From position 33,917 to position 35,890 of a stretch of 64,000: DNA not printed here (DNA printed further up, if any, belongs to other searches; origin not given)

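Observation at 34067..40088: B12-radical-SAM gene followed by a 1228-aa lipoprotein with about twelve 8-Cys repeats and a C-terminal beta-propeller, plus a trailing small lipoprotein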

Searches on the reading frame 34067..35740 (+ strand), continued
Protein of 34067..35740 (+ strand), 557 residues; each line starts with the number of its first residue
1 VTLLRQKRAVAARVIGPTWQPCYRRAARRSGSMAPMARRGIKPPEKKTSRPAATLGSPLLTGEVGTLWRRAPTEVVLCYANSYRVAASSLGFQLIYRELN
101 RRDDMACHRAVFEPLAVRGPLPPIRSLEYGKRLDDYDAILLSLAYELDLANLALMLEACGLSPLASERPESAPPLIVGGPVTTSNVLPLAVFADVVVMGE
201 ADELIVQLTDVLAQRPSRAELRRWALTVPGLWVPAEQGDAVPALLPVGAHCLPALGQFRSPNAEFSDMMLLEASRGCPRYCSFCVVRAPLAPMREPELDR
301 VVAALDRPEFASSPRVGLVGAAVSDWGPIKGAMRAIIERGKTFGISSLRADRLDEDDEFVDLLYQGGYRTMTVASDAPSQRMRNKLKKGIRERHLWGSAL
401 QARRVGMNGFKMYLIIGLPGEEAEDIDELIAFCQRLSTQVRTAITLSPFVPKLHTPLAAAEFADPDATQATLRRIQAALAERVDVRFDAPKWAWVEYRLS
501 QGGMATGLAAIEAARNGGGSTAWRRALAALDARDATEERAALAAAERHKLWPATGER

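Call 51: search_protein_families(library=ncbifam, proteins=[L036:11477-12580:-, L036:12584-13990:-, L041:7748-8485:+, L041:8485-9393:+, L041:9386-9988:+, L036:10001-11467:+], max_evalue=0.00001)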
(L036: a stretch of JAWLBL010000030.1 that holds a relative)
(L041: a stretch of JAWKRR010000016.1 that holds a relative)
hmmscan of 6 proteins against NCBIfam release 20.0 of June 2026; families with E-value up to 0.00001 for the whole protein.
L036:11477-12580:- (367 aa): 21 families
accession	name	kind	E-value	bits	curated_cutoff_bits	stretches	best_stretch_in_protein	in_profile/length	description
TIGR00539.1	hemN_rel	equivalog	6.8e-76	255.7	205.4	1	2-319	3-316/361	radical SAM family heme chaperone HemW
NF005133.0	PRK06582.1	equivalog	5.5e-57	193.5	597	1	2-318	14-334/390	coproporphyrinogen III oxidase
TIGR04107.1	rSAM_HutW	equivalog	7.1e-54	183.2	400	1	2-312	42-357/419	heme anaerobic degradation radical SAM methyltransferase ChuW/HutW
NF006067.1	PRK08208.1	equivalog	9.2e-42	143.5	380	1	2-266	38-301/427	STM4012 family radical SAM protein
NF004567.0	PRK05904.1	equivalog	8.6e-35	120.6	355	1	2-276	9-277/353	coproporphyrinogen III oxidase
TIGR03994.1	rSAM_HemZ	equivalog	7e-34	117.6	321.4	1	2-232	87-319/401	coproporphyrinogen dehydrogenase HemZ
TIGR00538.1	hemN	equivalog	1.8e-32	112.8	324.95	1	2-193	52-246/454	oxygen-independent coproporphyrinogen III oxidase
NF006385.0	PRK08629.1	equivalog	5.8e-28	97.8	355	1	1-266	54-309/439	coproporphyrinogen III oxidase family protein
NF006061.0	PRK08207.1-4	equivalog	1.7e-22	79.9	702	1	2-231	176-410/501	coproporphyrinogen III oxidase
NF006066.0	PRK08207.2-5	equivalog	3.1e-20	72.3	1117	1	2-190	193-387/518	coproporphyrinogen III oxidase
NF006064.0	PRK08207.2-2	equivalog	1.8e-18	66.8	504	1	2-190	147-341/465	coproporphyrinogen III oxidase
NF006059.0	PRK08207.1-1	equivalog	4.3e-18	65.3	1012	1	2-192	174-371/496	coproporphyrinogen III oxidase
NF006060.0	PRK08207.1-3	equivalog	6.7e-17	61.4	653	1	2-216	152-374/477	coproporphyrinogen III oxidase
TIGR04419.1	no_iron_rSAM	equivalog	2.8e-16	60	300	1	31-263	22-254/378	HemN-related non-iron pseudo-SAM protein PsgB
NF006063.0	PRK08207.2-1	equivalog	1.8e-14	53.3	1074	1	2-197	195-396/518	coproporphyrinogen III oxidase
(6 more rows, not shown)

L036:12584-13990:- (468 aa): 0 families

L041:7748-8485:+ (245 aa): 10 families
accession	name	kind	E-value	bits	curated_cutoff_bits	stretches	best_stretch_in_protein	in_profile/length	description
NF041875.1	EPS_EpsD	equivalog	4.3e-12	46.1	370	1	12-155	2-142/325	exopolysaccharide biosynthesis glycosyltransferase EpsD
NF007482.0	PRK10073.1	equivalog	1.7e-11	43.7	423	1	7-126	4-119/334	glycosyltransferase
TIGR03937.1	PgaC_IcaA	equivalog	1.5e-10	40.6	422.3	1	4-103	40-135/407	poly-beta-1,6-N-acetyl-D-glucosamine synthase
NF007986.1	PRK10714.1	equivalog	1.3e-08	34.2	529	1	11-209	8-198/316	undecaprenyl-phosphate 4-deoxy-4-formamido-L-arabinose transferase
NF058614.1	PPMAGASynPpgS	equivalog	4.7e-08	32.7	370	1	13-211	4-196/226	polyprenyl-phospho-N-acetylgalactosaminyl synthase PpgS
NF047588.1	GlcsyltransPgfSStrep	equivalog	1.3e-07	31.2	500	1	12-158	4-150/308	glycosyltransferase PgfS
TIGR03111.1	glyc2_xrt_Gpos1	hypoth_equivalog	7.8e-07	28.2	363.95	1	6-103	46-139/439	TIGR03111 family XrtG-associated glycosyltransferase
NF010496.0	PRK13915.1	equivalog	8.4e-07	28.4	262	1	3-106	25-129/307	glucosyl-3-phosphoglycerate synthase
TIGR04283.1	glyco_like_mftF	equivalog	3.9e-06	26.6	182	1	12-98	2-77/221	TIGR04283 family arsenosugar biosynthesis glycosyltransferase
NF038302.1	EPS_HpsE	equivalog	7e-06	25.2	300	1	13-139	5-133/307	hormogonium polysaccharide biosynthesis glycosyltransferase HpsE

L041:8485-9393:+ (302 aa): 4 families
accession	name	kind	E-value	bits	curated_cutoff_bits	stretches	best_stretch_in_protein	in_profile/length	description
TIGR03006.1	pepcterm_polyde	equivalog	3.4e-22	78.9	276.2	1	38-157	31-149/272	XrtA system polysaccharide deacetylase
TIGR02764.1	spore_ybaN_pdaB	equivalog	1.8e-11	44.2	237.4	1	47-148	25-122/191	polysaccharide deacetylase family sporulation protein PdaB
TIGR04243.1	nodulat_NodB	equivalog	7.3e-07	28.9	240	1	48-147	22-118/197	chitooligosaccharide deacetylase NodB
TIGR03212.1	uraD_N-term-dom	equivalog_domain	2.1e-06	27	424.6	1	42-160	78-192/297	allantoinase PuuE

L041:9386-9988:+ (200 aa): 7 families
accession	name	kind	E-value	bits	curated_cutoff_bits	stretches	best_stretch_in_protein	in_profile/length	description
NF011059.0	PRK14490.1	equivalog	3.4e-22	79.1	354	1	4-188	178-364/374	bifunctional molybdenum cofactor guanylyltransferase MobA/molybdopterin-guanine dinucleotide biosynthesis adaptor protein MobB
NF011070.0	PRK14500.1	equivalog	1.2e-20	74.1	606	1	6-188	166-350/358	putative bifunctional molybdopterin-guanine dinucleotide biosynthesis protein MoaC/MobA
NF011056.0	PRK14489.1-1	equivalog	3.6e-20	72.4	379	1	9-187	8-190/363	bifunctional molybdenum cofactor guanylyltransferase MobA/molybdopterin-guanine dinucleotide biosynthesis adaptor protein MobB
TIGR02665.1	molyb_mobA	equivalog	5.1e-20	72.3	151.85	1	8-187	2-186/186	molybdenum cofactor guanylyltransferase MobA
NF001457.0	PRK00317.1-3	equivalog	3.7e-19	69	164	1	9-190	4-194/200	molybdenum cofactor guanylyltransferase MobA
NF002741.0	PRK02726.1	equivalog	1e-16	61.2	179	1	7-188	8-193/200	molybdenum cofactor guanylyltransferase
NF001855.0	PRK00576.1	equivalog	8.5e-12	45.1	205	1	5-192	5-195/197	molybdenum cofactor guanylyltransferase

L036:10001-11467:+ (489 aa): 5 families
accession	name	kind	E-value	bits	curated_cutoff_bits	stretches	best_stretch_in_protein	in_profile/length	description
TIGR03960.1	rSAM_fuse_unch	hypoth_equivalog_domain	2.4e-53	181.6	462.3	2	11-181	23-201/605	TIGR03960 family B12-binding radical SAM protein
TIGR04013.1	B12_SAM_MJ_1487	hypoth_equivalog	9.3e-11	41.2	251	1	119-375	73-334/382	TIGR04013 family B12-binding domain/radical SAM domain-containing protein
TIGR04014.1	B12_SAM_MJ_0865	equivalog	1.4e-09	37.3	360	1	99-373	52-335/434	methyl-coenzyme M reductase glutamine C-methyltransferase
TIGR04072.2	rSAM_ladder_B12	equivalog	3.5e-08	32.5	360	1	137-369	121-344/443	lipid biosynthesis B12-binding/radical SAM protein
TIGR02026.1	BchE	equivalog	9.5e-06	24.7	481.35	0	129-366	108-357/497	magnesium-protoporphyrin IX monomethyl ester anaerobic oxidative cyclase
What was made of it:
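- On TIGR03960 family B12-binding radical SAM protein: The sister-clade member scores 181.6 bits (call 51).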

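Call 52: find_encoding_contigs(protein=P0002, flank=10000, max_places=2)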
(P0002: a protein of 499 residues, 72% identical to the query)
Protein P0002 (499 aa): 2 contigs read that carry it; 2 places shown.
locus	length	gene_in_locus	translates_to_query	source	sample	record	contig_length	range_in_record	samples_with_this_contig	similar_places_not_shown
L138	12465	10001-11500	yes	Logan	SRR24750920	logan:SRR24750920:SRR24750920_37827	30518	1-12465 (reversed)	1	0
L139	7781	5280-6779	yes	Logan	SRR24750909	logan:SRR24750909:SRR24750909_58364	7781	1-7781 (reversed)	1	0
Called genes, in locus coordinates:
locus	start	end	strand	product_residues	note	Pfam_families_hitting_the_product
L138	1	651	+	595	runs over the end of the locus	PF00155:Aminotran_1_2, PF00702:Hydrolase, PF13419:HAD_2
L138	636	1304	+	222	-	PF00475:IGPD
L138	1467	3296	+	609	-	PF01590:GAF, PF13185:GAF_2, PF13492:GAF_3 (weak), PF01590:GAF (weak), PF13185:GAF_2, PF00512:HisKA, PF02518:HATPase_c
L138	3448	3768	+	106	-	-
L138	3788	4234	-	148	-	PF13302:Acetyltransf_3 (weak), PF13527:Acetyltransf_9 (weak), PF13673:Acetyltransf_10, PF00583:Acetyltransf_1, PF13508:Acetyltransf_7, PF08445:FR47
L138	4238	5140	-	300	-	PF01926:MMR_HSR1, PF02421:FeoB_N (weak), PF00350:Dynamin_N (faint)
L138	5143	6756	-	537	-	PF00753:Lactamase_B, PF12706:Lactamase_B_2, PF23023:Anti-Pycsar_Apyc1, PF22505:RNase_J_b_CASP, PF07521:RMMBL, PF17770:RNase_J_C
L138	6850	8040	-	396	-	PF00108:Thiolase_N, PF02803:Thiolase_C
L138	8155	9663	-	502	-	PF10011:DUF2254 (weak)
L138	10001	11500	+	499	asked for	PF19864:Radical_SAM_N2, PF04055:Radical_SAM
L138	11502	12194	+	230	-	PF03006:HlyIII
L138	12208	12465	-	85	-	?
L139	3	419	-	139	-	?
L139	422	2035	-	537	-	PF00753:Lactamase_B, PF12706:Lactamase_B_2, PF23023:Anti-Pycsar_Apyc1, PF22505:RNase_J_b_CASP, PF07521:RMMBL, PF17770:RNase_J_C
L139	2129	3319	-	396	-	PF00108:Thiolase_N, PF02803:Thiolase_C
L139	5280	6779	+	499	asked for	PF19864:Radical_SAM_N2, PF04055:Radical_SAM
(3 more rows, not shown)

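Call 53: find_encoding_contigs(protein=P0007, flank=10000, max_places=3)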
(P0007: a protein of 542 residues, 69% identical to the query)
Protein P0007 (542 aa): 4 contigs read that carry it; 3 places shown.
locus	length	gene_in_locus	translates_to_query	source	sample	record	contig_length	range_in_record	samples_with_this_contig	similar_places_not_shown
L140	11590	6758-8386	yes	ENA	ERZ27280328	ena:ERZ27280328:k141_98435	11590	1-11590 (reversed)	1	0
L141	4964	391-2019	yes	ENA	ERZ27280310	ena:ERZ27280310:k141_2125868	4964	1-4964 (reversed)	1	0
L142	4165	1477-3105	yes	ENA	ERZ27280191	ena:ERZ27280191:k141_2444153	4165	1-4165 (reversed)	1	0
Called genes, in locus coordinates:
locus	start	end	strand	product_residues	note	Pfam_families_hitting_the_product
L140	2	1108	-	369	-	?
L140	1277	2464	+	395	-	PF00733:Asn_synthase (weak), PF03054:tRNA_Me_trans, PF20259:tRNA_Me_trans_M, PF20258:tRNA_Me_trans_C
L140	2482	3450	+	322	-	PF22935:RM44_endonuclase (weak), PF14622:Ribonucleas_3_3, PF00636:Ribonuclease_3, PF00035:dsrm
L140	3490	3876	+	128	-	PF02416:TatA_B_E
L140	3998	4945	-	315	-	-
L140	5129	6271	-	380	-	PF01471:PG_binding_1, PF14113:Tae4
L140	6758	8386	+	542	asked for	PF19864:Radical_SAM_N2, PF04055:Radical_SAM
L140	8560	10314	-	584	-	-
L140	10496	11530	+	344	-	-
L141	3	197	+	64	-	?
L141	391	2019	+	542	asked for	PF19864:Radical_SAM_N2, PF04055:Radical_SAM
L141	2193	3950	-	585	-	-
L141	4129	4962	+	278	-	?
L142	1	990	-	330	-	?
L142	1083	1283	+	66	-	-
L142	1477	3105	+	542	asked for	PF19864:Radical_SAM_N2, PF04055:Radical_SAM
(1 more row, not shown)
